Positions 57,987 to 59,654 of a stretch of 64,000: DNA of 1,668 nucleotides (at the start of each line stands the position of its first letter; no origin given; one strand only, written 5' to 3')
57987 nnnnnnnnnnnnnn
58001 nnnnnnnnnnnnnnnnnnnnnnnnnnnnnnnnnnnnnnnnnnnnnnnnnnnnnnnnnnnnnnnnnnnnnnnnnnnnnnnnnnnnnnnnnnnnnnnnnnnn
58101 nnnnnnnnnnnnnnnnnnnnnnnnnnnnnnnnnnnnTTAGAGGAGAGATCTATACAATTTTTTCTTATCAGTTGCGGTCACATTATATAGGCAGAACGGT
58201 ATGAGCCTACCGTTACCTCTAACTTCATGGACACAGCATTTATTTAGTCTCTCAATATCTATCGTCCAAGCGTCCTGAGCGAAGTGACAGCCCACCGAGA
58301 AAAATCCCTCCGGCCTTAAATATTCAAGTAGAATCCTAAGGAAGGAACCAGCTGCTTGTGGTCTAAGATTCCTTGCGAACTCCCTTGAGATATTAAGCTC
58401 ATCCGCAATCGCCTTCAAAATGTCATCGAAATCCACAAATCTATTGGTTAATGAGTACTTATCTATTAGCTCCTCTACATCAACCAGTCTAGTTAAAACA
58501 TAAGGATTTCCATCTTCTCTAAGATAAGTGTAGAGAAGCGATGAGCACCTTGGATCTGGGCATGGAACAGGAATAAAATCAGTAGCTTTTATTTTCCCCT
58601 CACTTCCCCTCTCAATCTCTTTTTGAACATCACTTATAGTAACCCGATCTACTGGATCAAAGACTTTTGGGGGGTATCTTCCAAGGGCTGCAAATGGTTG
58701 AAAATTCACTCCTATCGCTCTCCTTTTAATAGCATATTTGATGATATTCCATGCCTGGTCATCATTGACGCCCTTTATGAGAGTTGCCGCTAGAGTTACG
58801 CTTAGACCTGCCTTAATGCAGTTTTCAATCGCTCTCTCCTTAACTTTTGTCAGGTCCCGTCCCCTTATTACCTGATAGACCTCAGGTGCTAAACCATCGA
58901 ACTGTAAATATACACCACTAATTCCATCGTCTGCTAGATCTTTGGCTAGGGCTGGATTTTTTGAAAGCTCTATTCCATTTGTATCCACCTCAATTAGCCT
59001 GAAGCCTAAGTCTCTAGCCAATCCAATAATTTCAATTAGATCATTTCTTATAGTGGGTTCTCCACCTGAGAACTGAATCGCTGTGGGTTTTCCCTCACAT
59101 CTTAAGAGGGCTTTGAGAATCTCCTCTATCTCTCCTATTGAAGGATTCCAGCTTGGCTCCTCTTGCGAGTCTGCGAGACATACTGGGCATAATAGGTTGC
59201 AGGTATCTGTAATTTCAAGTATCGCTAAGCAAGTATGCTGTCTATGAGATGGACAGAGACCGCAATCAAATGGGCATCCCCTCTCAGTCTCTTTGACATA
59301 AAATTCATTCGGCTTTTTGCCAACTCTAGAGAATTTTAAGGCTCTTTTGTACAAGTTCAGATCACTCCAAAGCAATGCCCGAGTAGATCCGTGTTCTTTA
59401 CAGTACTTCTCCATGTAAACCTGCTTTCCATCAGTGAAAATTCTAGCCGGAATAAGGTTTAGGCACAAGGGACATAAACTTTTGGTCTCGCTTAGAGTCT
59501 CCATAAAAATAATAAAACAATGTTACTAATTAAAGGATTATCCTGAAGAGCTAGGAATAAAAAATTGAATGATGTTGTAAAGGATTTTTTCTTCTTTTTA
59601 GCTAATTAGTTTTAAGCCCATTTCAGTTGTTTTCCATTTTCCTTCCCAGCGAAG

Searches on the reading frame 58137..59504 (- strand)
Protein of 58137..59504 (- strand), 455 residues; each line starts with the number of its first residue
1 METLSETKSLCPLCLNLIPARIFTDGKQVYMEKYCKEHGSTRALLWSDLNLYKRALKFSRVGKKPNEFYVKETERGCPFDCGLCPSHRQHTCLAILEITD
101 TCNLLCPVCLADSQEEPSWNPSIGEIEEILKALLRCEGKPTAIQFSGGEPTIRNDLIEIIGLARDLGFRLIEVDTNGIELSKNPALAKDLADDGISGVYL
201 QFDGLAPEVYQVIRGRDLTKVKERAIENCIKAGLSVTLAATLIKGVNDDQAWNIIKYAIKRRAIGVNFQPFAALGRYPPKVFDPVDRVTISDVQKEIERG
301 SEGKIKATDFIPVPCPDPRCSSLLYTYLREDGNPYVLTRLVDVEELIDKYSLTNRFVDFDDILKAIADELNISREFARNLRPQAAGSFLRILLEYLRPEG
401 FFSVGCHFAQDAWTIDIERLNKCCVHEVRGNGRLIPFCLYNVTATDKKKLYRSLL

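Call 3: search_protein_families(library=pfam, proteins=[window:58137-59504:-], max_evalue=0.01)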
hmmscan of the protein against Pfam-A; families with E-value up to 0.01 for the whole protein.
window:58137-59504:- (455 aa): 2 families
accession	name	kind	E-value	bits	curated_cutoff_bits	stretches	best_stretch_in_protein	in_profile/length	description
PF04055.27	Radical_SAM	-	1.4e-21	77.8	29.5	1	97-257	2-165/166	Radical SAM superfamily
PF23545.1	Zn_ribbon_HMPTM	-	3.7e-19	68.4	27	1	4-47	2-45/45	HMPTM N-terminal zinc ribbon domain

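Call 4: search_protein_families(library=ncbifam, proteins=[window:58137-59504:-], max_evalue=0.01)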
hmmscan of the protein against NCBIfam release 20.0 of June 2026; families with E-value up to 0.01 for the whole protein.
window:58137-59504:- (455 aa): 42 families (the best 25 are shown)
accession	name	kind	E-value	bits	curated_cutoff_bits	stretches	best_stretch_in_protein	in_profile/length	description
NF045646.2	rSAM_Se_TrsS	equivalog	1.2e-127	426.2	490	1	6-452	2-441/441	radical SAM (seleno)protein TrsS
NF045702.1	rSAM_GDGT_ether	equivalog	4.7e-107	358.6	450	1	7-445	2-473/486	tetraether lipid synthase Tes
NF045703.1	rSAM_Tes_intein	exception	6.9e-56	189.7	1700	3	116-315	619-816/1040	tetraether lipid synthase Tes, intein-containing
NF001199.0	PRK00164.2-1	equivalog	1.9e-24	86.4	231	1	96-264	16-181/308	GTP 3',8-cyclase MoaA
TIGR02668.1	moaA_archaeal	equivalog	1.6e-23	83.2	325.25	1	96-262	14-177/303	GTP 3',8-cyclase MoaA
TIGR02666.1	moaA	equivalog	3.8e-22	78.7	284.05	1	96-262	14-184/336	GTP 3',8-cyclase MoaA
TIGR04347.1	pseudo_SAM_Halo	equivalog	3.1e-15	56.3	525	1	88-245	34-187/390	TIGR04347 family pseudo-SAM/SPASM protein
TIGR04055.1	rSAM_NirJ2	equivalog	3.9e-15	56.2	500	1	98-267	6-170/326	putative heme d1 biosynthesis radical SAM protein NirJ2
TIGR04546.1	rSAM_ahbC_deAc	equivalog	7.6e-15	54.6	650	1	93-245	40-188/390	12,18-didecarboxysiroheme deacetylase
TIGR04054.1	rSAM_NirJ1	equivalog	2.3e-14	52.8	650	1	91-257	35-196/387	putative heme d1 biosynthesis radical SAM protein NirJ1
TIGR04317.1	W_rSAM_matur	equivalog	5.9e-14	51.9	380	1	95-224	7-132/349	tungsten cofactor oxidoreductase radical SAM maturase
TIGR03962.1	mycofact_rSAM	equivalog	2.3e-13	50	265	1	92-251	13-166/339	mycofactocin radical SAM maturase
NF050035.1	rSAM_WgK_link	exception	3.7e-13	49.2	650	1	91-255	8-168/367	radical SAM/SPASM peptide maturase WgkB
TIGR04545.1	rSAM_ahbD_hemeb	equivalog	8.5e-13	48.4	500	1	96-260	4-164/339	heme b synthase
TIGR02109.1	PQQ_syn_pqqE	equivalog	6.4e-12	45.1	381.35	1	95-264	10-175/358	pyrroloquinoline quinone biosynthesis protein PqqE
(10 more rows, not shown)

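Call 64: find_homologous_proteins(query=window:58137-59504:-, max_evalue=1e-20)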
Query window:58137-59504:- (455 aa): 5870 proteins with E <= 1e-20 among 8000 candidates; the best 120 are listed.
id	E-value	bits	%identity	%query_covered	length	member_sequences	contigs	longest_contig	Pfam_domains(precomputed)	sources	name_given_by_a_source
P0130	0.0e+0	1050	100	100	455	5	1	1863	PF23545.2,PF04055.28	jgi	-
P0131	5.6e-261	884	81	100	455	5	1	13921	PF23545.2,PF04055.28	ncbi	ncbi:MAG: radical SAM protein [Candidatus Bathyarchaeia archaeon]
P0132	4.5e-246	835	77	100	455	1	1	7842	PF23545.2,PF04055.28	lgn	-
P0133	1.3e-240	817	79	93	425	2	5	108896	PF04055.28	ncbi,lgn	ncbi:MAG: radical SAM protein [Candidatus Bathyarchaeia archaeon]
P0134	1.9e-239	813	74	100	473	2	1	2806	PF23545.2,PF04055.28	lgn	-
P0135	4.1e-229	779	70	99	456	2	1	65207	PF23545.2,PF04055.28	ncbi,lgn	ncbi:MAG: radical SAM protein [Candidatus Bathyarchaeia archaeon]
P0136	1.7e-227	773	71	100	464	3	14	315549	PF23545.2,PF04055.28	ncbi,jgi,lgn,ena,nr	ncbi:MAG: radical SAM protein [Candidatus Bathyarchaeia archaeon]|nr:radical SAM protein [Candidatus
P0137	1.7e-226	770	70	99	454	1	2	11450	PF23545.2,PF04055.28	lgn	-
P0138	7.5e-226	768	70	98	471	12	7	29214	PF23545.2,PF04055.28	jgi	jgi:uncharacterized radical SAM superfamily Fe-S cluster-containing enzyme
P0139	2.4e-224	763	70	100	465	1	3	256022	PF23545.2,PF04055.28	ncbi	ncbi:MAG: radical SAM protein [Candidatus Bathyarchaeia archaeon]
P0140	7.7e-224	761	70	99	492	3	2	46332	PF23545.2,PF04055.28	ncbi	ncbi:MAG: radical SAM protein [Candidatus Bathyarchaeia archaeon]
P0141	6.1e-222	755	68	99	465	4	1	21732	PF23545.2,PF04055.28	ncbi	ncbi:MAG: radical SAM protein [Candidatus Bathyarchaeia archaeon]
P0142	3.0e-219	746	68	100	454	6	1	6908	PF23545.2,PF04055.28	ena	-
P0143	6.0e-215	732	66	100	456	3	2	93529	PF23545.2,PF04055.28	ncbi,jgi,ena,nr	ncbi:MAG: radical SAM protein [Thermoprotei archaeon]|nr:MAG: radical SAM protein [Thermoprotei arch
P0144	7.1e-214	729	67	100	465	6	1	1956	PF23545.2,PF04055.28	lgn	-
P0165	1.2e-148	514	52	100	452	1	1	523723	PF23545.2,PF04055.28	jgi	-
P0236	5.3e-107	376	42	96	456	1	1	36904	PF23545.2,PF04055.28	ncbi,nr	ncbi:MAG: radical SAM protein [Betaproteobacteria bacterium]|nr:radical SAM protein [Betaproteobacte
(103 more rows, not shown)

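Call 65: find_encoding_contigs(protein=P0136, flank=8000, max_places=1)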
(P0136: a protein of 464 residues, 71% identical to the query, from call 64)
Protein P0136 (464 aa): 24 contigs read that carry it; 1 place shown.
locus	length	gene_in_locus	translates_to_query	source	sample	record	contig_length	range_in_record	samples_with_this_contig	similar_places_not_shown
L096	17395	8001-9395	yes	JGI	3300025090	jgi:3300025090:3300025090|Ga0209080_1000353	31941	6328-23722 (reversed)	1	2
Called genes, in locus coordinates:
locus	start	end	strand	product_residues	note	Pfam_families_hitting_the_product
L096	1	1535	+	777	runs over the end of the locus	PF00890:FAD_binding_2 (weak), PF01134:GIDA (weak), PF12831:FAD_oxidored, PF13187:Fer4_9, PF13237:Fer4_10, PF12838:Fer4_7, PF13237:Fer4_10, PF02662:FlpD, +17 more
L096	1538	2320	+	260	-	PF02475:TRM5-TYW2_MTfase (weak), PF01209:Ubie_methyltran, PF02353:CMAS (weak), PF13489:Methyltransf_23, PF13847:Methyltransf_31, PF08241:Methyltransf_11, PF08242:Methyltransf_12, PF13649:Methyltransf_25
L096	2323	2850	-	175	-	PF13187:Fer4_9 (faint), PF25160:LdpA_Fe-S-bd (faint), PF13247:Fer4_11, PF14697:Fer4_21, PF12838:Fer4_7, PF12797:Fer4_2 (weak), PF12837:Fer4_6 (weak), PF00037:Fer4, +3 more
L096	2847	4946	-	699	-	PF04879:Molybdop_Fe4S4, PF00384:Molybdopterin, PF01568:Molydop_binding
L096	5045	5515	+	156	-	PF13183:Fer4_8, PF13187:Fer4_9 (weak), PF13534:Fer4_17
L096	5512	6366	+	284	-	PF02754:CCG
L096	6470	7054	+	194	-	PF00881:Nitroreductase, PF14512:TM1586_NiRdase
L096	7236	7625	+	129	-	-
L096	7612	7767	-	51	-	-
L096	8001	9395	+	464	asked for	PF23545:Zn_ribbon_HMPTM, PF04055:Radical_SAM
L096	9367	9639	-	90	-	-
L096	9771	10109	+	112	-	PF00126:HTH_1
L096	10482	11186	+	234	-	PF02613:Nitrate_red_del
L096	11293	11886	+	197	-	-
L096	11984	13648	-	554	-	PF02129:Peptidase_S15, PF08530:PepX_C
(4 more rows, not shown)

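Call 66: find_encoding_contigs(protein=P0143, flank=8000, max_places=1)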
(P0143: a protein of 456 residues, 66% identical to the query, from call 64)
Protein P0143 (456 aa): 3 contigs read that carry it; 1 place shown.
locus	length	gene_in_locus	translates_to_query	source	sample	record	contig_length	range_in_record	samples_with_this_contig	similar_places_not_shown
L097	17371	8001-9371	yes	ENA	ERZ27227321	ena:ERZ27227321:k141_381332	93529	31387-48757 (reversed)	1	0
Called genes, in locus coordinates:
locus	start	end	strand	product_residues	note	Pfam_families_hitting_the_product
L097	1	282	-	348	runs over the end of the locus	PF16285:DUF4931_N (faint), PF01087:GalP_UDP_transf (weak), PF16268:DUF4921, PF02744:GalP_UDP_tr_C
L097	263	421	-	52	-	-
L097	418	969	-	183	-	-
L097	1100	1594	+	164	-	PF00149:Metallophos (weak), PF12850:Metallophos_2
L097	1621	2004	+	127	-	-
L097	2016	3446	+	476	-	PF04587:ADP_PFK_GK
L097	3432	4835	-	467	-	PF02878:PGM_PMM_I, PF02879:PGM_PMM_II, PF02880:PGM_PMM_III, PF00408:PGM_PMM_IV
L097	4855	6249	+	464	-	-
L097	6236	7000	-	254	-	PF05362:Lon_C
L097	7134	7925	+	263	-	PF02830:V4R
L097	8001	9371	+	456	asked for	PF23545:Zn_ribbon_HMPTM, PF04055:Radical_SAM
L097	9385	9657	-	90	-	-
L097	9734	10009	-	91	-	-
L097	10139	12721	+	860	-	PF04879:Molybdop_Fe4S4, PF00384:Molybdopterin, PF01568:Molydop_binding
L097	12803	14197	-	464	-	PF13506:Glyco_transf_21, PF00535:Glycos_transf_2, PF10111:Glyco_tranf_2_2 (weak), PF13641:Glyco_tranf_2_3, PF13632:Glyco_trans_2_3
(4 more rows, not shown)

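Call 67: find_encoding_contigs(protein=P0165, flank=8000, max_places=1)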
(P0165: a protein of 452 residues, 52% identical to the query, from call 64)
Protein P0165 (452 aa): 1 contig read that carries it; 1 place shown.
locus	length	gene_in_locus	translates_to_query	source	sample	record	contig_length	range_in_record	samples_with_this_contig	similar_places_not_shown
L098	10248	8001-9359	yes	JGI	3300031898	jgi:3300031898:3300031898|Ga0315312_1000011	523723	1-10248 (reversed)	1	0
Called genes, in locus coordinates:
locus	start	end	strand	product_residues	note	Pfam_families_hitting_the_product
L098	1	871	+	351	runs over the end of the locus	PF12804:NTP_transf_3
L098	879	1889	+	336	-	PF04055:Radical_SAM, PF06463:Mob_synth_C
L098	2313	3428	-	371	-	PF13476:AAA_23 (weak), PF00005:ABC_tran, PF13304:AAA_21 (weak), PF08402:TOBE_2 (faint), PF03459:TOBE (weak)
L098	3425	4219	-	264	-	PF00528:BPD_transp_1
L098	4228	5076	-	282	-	PF01547:SBP_bac_1 (weak), PF12974:Phosphonate-bd (weak), PF13531:SBP_bac_11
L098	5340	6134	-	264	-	PF13938:DUF4213, PF04016:DUF364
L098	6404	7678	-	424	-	PF03453:MoeA_N, PF00994:MoCF_biosynth, PF03454:MoeA_C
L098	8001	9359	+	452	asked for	PF23545:Zn_ribbon_HMPTM, PF04055:Radical_SAM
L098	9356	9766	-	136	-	-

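Call 68: find_encoding_contigs(protein=P0236, flank=8000, max_places=1)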
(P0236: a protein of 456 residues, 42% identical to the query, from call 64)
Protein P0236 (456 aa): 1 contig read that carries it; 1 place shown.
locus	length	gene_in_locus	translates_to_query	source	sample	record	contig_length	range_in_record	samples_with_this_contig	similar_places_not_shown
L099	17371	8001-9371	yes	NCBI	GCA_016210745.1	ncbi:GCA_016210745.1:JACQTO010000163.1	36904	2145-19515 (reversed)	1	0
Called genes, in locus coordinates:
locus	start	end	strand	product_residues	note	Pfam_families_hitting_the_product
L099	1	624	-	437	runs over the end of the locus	PF08309:LVIVD (faint), PF05694:SBP56 (faint)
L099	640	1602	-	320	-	PF03401:TctC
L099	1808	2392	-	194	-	PF01797:Y1_Tnp (weak)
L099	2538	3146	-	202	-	PF02798:GST_N, PF13409:GST_N_2, PF13417:GST_N_3, PF00043:GST_C, PF13410:GST_C_2 (weak)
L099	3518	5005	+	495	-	PF20695:UbiD_N, PF01977:UbiD, PF20696:UbiD_C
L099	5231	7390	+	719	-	PF00384:Molybdopterin, PF01568:Molydop_binding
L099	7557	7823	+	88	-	-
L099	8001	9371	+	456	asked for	PF23545:Zn_ribbon_HMPTM, PF04055:Radical_SAM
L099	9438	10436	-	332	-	PF02653:BPD_transp_2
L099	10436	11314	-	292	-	PF02653:BPD_transp_2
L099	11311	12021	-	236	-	PF00005:ABC_tran, PF13304:AAA_21 (weak)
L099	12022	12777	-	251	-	PF00005:ABC_tran, PF13304:AAA_21 (faint), PF12399:BCA_ABC_TP_C (weak)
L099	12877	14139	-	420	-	PF13433:Peripla_BP_5, PF13458:Peripla_BP_6, PF01094:ANF_receptor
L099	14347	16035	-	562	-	PF00501:AMP-binding, PF13193:AMP-binding_C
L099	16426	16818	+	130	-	-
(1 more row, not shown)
